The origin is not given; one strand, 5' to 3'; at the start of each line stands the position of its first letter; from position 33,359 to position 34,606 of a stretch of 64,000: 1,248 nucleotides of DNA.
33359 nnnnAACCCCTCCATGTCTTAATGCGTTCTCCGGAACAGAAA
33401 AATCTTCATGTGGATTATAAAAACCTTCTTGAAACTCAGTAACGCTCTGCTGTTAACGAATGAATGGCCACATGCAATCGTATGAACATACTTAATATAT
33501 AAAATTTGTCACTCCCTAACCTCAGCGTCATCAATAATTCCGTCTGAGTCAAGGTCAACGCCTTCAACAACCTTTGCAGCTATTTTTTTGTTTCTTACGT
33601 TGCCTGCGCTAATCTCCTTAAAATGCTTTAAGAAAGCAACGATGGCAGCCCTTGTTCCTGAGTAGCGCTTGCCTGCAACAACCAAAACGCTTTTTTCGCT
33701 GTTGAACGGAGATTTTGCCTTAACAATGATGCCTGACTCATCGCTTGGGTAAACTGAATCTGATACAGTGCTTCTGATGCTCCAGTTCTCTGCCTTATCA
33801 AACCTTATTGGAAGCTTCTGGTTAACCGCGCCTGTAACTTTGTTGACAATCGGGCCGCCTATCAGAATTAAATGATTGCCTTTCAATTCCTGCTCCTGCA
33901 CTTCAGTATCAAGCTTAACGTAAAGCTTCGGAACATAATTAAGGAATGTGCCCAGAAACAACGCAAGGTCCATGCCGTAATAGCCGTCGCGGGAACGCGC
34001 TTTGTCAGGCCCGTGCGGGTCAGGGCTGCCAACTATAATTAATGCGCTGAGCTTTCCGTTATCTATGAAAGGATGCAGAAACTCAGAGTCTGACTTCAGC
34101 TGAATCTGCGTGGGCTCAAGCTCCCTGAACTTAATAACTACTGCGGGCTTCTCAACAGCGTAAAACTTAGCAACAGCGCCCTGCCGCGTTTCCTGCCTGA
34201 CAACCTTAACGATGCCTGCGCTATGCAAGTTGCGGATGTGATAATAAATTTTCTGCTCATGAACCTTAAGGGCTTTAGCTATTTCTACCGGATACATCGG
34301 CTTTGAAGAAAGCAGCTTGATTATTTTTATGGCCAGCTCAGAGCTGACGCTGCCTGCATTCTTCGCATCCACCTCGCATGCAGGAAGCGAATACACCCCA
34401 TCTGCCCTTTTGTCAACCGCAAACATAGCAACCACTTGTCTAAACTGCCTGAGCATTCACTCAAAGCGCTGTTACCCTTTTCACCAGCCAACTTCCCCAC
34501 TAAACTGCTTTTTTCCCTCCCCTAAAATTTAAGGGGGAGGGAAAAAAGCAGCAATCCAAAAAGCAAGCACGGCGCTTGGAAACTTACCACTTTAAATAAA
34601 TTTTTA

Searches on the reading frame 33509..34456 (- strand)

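Call 88: search_protein_families(library=pfam, proteins=[window:33509-34456:-], max_evalue=0.0001)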
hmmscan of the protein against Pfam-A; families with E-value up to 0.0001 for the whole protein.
window:33509-34456:- (315 aa): 5 families
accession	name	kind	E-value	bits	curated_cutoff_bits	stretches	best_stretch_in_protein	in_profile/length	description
PF05124.17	S_layer_C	-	3.8e-11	43.4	23.9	1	180-277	97-175/177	S-layer like family, outer domain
PF12840.13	HTH_20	-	1.3e-09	38.3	27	1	38-86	2-51/51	Helix-turn-helix domain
PF01022.26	HTH_5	-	8.3e-08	32.4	22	1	43-84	5-46/47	Bacterial regulatory protein, arsR family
PF01978.25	TrmB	-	2.9e-06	27.5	25.6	1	47-99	16-63/68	Sugar-specific transcriptional regulator TrmB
PF21476.4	PF0610-like_N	-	7.7e-05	23.3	33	0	44-75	5-36/50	PF0610-like, N-terminal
